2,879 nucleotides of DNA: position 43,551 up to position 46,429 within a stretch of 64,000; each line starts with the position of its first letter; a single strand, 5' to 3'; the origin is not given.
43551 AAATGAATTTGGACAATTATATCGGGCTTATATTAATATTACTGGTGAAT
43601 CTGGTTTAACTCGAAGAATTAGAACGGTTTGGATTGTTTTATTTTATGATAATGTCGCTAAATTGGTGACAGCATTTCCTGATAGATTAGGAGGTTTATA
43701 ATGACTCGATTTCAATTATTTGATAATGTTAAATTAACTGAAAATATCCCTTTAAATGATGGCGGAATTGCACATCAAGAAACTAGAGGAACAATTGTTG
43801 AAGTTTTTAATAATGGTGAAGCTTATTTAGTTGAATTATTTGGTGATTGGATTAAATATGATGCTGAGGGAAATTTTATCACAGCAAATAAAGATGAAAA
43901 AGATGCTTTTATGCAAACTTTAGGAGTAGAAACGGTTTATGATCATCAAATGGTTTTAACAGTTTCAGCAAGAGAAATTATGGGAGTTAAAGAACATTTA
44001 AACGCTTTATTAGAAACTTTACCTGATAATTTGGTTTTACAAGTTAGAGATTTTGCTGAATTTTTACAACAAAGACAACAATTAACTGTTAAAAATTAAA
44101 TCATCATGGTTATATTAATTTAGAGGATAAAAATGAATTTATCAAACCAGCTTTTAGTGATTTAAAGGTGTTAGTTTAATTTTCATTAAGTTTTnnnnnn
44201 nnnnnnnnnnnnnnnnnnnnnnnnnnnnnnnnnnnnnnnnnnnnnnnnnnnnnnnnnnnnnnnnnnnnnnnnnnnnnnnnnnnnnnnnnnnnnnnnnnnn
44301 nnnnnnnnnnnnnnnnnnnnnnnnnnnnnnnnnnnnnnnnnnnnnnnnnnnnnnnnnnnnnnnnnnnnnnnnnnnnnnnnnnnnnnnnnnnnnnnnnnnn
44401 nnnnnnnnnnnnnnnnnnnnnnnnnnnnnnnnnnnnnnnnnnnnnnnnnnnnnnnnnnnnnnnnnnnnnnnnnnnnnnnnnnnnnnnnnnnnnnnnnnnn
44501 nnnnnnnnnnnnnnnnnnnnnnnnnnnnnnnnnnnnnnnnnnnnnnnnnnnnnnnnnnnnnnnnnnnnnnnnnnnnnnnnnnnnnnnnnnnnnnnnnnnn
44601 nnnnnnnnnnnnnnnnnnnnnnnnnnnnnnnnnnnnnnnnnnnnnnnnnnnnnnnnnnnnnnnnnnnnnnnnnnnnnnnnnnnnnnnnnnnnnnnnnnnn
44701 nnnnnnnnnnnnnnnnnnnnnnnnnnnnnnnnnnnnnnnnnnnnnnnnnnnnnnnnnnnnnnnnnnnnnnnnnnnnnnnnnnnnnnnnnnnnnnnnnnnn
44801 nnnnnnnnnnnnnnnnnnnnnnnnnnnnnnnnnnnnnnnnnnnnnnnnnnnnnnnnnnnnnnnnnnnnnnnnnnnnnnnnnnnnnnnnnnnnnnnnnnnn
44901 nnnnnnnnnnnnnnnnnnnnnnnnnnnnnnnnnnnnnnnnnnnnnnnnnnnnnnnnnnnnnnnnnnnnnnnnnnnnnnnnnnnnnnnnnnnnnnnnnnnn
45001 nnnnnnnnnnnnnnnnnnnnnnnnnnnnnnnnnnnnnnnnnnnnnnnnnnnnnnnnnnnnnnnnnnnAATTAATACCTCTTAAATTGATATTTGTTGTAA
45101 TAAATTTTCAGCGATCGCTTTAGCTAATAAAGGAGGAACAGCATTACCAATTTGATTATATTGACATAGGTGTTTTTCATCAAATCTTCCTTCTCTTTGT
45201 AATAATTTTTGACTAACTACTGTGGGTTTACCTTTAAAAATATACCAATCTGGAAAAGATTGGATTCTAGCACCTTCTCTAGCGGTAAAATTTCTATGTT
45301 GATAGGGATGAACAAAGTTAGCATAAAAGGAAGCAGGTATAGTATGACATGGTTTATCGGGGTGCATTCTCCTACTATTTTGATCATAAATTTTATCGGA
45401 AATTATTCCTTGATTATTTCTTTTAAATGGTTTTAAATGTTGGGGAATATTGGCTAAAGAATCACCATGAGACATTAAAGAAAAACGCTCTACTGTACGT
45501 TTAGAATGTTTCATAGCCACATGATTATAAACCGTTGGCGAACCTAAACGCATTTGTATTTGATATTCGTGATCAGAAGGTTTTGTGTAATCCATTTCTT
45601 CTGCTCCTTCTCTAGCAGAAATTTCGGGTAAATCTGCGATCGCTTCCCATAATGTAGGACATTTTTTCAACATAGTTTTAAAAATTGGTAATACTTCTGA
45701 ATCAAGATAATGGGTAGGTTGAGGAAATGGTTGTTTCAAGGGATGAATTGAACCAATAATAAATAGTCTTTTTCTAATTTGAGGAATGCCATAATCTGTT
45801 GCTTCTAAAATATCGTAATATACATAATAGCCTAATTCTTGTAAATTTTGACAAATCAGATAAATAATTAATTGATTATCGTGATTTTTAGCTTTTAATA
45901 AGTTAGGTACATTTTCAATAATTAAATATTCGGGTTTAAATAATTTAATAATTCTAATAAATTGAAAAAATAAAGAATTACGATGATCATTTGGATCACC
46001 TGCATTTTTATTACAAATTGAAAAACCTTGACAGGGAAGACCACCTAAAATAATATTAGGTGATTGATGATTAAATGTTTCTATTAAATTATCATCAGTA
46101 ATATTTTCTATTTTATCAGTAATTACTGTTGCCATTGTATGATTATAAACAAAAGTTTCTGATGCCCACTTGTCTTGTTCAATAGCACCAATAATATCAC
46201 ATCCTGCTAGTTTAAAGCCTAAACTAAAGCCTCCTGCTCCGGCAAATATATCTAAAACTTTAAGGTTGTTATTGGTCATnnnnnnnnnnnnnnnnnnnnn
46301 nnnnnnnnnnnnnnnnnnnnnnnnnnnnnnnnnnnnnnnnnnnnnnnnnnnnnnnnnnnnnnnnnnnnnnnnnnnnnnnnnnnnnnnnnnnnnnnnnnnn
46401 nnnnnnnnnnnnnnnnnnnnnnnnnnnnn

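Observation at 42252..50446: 202-bp direct repeat of an internal acnB segment brackets a ~6-kb accessory island plus the 3' two-thirds of acnB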

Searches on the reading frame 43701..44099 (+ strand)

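Call 6: search_protein_families(library=pfam, proteins=[window:43701-44099:+], max_evalue=0.01)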
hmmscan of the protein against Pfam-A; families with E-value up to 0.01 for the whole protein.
window:43701-44099:+ (132 aa): 2 families
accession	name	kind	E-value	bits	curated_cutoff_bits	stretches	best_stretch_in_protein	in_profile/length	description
PF10047.15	DUF2281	-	2.6e-05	25.2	26.5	1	100-128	2-30/64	Protein of unknown function (DUF2281)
PF16277.11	DUF4926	-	6.1e-05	22.8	29.1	1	6-47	1-38/57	Domain of unknown function (DUF4926)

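Call 44: search_protein_families(library=padloc, proteins=[window:43701-44099:+], max_evalue=0.01)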
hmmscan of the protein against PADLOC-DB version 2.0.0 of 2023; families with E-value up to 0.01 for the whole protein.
window:43701-44099:+ (132 aa): 0 families

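Call 45: search_protein_families(library=ncbifam, proteins=[window:43701-44099:+], max_evalue=0.01)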
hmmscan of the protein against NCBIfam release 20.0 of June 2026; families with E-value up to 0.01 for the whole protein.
window:43701-44099:+ (132 aa): 2 families
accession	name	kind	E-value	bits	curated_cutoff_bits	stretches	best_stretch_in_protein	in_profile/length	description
TIGR03358.1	VI_chp_5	equivalog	0.0013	18.6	97.25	1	56-129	52-124/160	type VI secretion system contractile sheath small subunit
NF050009.1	TA_VapB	equivalog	0.0049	17.4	60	1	104-127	5-28/65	type II toxin-antitoxin system VapB family antitoxin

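Call 80: search_protein_families(library=phrogs, proteins=[window:43701-44099:+], max_evalue=0.01)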
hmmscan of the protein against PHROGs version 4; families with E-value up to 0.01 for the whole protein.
window:43701-44099:+ (132 aa): 0 families

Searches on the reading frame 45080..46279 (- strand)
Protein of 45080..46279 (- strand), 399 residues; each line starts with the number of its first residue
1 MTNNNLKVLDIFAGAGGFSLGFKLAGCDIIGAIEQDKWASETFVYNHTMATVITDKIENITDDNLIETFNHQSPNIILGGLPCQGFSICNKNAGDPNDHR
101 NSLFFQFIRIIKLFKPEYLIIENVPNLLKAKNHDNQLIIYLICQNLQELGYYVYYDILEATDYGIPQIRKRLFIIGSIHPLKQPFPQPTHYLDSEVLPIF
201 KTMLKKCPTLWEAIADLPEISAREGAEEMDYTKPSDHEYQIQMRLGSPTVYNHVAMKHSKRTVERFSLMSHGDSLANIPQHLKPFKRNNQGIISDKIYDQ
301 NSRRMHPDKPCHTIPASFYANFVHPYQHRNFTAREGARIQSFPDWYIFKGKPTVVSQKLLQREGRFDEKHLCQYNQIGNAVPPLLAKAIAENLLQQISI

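Call 6: search_protein_families(library=pfam, proteins=[window:45080-46279:-], max_evalue=0.01)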
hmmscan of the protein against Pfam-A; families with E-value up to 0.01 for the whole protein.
window:45080-46279:- (399 aa): 3 families
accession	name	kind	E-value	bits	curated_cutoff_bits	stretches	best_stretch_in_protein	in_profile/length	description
PF00145.23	DNA_methylase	-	1.6e-66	225.4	22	1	6-394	1-323/324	C-5 cytosine-specific DNA methylase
PF02475.24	TRM5-TYW2_MTfase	-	0.0045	17.4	28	1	3-78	35-110/164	TRM5/TYW2 methyltransferase domain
PF09445.16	Methyltransf_15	-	0.0086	16.1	22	0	7-95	3-93/165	RNA cap guanine-N2 methyltransferase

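Call 44: search_protein_families(library=padloc, proteins=[window:45080-46279:-], max_evalue=0.01)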
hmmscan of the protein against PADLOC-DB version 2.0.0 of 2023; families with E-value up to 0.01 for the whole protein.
window:45080-46279:- (399 aa): 63 families (the best 25 are shown)
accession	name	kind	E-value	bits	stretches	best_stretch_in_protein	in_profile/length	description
PDLC03234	MTase_II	-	2.5e-127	423.2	1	4-398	3-367/375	Type II methyltransferase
PDLC03326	MTase_II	-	1.4e-86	289.2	2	5-351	4-348/412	Type II methyltransferase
PDLC03378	MTase_II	-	1.4e-86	288.9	1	5-396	2-329/344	Type II methyltransferase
PDLC00033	DruM2|DruM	-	2.6e-76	255.3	2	2-353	18-338/368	DNA cytosine methylase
PDLC03272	MTase_II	-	2.1e-64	216.1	1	2-397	71-390/407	Type II methyltransferase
PDLC02648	DrmMII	-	3.2e-60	202.3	1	5-396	21-450/468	DrmMII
PDLC03237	MTase_II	-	9.2e-59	197.3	2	8-223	796-1015/1036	Type II methyltransferase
PDLC02649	DrmMII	-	6.6e-58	194.6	2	57-395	101-416/422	DrmMII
PDLC03279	MTase_II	-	4.6e-55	185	1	5-395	2-351/587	Type II methyltransferase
PDLC02656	DrmMII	-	2.2e-54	183.1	2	4-220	3-235/491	DrmMII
PDLC00026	DruM2|DruM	-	5.4e-52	175.4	2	3-356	2-295/336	DNA cytosine methylase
PDLC03225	MTase_II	-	3.7e-50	169.3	2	136-397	359-598/615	Type II methyltransferase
PDLC00031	DruM2|DruM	-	6e-47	158.5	2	3-237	9-224/361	DNA cytosine methylase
PDLC00027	DruM2|DruM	-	1.6e-46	157.3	2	3-224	9-216/361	DNA cytosine methylase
PDLC03232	MTase_II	-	1.1e-44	151.1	2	70-392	129-455/465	Type II methyltransferase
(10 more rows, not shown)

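Call 45: search_protein_families(library=ncbifam, proteins=[window:45080-46279:-], max_evalue=0.01)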
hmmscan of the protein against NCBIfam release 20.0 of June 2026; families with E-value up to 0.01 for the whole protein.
window:45080-46279:- (399 aa): 3 families
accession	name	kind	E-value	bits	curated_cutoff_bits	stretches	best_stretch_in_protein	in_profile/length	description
TIGR00675.1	dcm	superfamily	1.2e-59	202.6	100.65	1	8-393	1-329/329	DNA (cytosine-5-)-methyltransferase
NF007772.0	PRK10458.1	subfamily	9.9e-16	57.3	710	1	3-153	86-254/472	DNA cytosine methylase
TIGR03296.1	M6dom_TIGR03296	domain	0.0068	16.3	110.8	0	245-304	178-239/286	M6 family metalloprotease domain-containing protein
